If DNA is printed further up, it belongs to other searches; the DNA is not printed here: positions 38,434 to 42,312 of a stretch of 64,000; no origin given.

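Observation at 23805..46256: Tandem array of five paralogous 1166-1210-aa secreted multidomain proteins, each with a private structured leader and terminator, two with cognate GntR regulators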

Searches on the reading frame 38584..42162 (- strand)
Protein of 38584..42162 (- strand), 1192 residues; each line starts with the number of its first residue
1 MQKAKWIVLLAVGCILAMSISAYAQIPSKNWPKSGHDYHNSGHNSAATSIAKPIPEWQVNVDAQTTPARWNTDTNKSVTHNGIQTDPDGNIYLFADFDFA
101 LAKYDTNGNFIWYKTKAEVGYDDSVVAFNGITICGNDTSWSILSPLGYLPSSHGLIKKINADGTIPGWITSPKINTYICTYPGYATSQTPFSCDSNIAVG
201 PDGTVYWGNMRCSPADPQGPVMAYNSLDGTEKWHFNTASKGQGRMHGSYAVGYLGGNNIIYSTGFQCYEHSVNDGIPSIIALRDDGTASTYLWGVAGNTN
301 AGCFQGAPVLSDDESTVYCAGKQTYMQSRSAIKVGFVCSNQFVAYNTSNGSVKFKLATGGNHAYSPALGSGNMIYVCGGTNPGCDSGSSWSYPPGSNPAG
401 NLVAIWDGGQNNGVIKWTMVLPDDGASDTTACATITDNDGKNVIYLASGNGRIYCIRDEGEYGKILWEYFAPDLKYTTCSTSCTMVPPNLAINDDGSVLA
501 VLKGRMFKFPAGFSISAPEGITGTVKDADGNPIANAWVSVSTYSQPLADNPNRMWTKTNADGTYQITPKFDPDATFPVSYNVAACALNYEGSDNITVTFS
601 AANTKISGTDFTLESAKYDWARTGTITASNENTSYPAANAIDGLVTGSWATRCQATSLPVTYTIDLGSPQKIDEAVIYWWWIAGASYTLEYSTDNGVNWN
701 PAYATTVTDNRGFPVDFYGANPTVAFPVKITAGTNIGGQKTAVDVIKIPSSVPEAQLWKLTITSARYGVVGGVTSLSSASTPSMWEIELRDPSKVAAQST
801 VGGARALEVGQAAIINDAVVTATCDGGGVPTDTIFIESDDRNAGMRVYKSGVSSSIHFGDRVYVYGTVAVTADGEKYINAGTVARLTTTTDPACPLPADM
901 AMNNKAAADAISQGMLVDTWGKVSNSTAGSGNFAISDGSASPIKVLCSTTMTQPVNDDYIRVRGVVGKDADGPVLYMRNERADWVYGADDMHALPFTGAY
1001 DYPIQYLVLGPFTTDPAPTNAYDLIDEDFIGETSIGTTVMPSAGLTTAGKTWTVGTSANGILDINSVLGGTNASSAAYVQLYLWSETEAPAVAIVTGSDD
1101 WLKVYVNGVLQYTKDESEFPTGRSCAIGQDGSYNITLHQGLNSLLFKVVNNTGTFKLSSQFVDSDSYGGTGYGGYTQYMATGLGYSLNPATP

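Call 3: search_protein_families(library=pfam, proteins=[window:38584-42162:-], max_evalue=0.01)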
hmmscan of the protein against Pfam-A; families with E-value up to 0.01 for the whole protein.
window:38584-42162:- (1192 aa): 6 families
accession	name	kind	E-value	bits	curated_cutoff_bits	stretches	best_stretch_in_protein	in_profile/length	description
PF00754.31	F5_F8_type_C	-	3.5e-12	47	28.2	1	626-735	2-115/127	F5/8 type C domain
PF22633.2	F5_F8_type_C_2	-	2.4e-07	31.7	27.8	1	639-711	1-73/91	NedA-like, galactose-binding domain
PF13620.12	CarboxypepD_reg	-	6e-07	30.2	32.3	1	521-604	2-74/82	Carboxypeptidase regulatory-like domain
PF02369.22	Big_1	-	4.8e-05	23.8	34.9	1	521-599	21-92/93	Bacterial Ig-like domain (group 1)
PF01336.31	tRNA_anti-codon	-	0.00041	20.7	27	0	835-880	19-69/75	OB-fold nucleic acid binding domain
PF25292.1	Beta-prop_CGLA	-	0.0019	18.2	26.8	1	411-471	16-71/316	Lambda-carrageenase beta-propeller domain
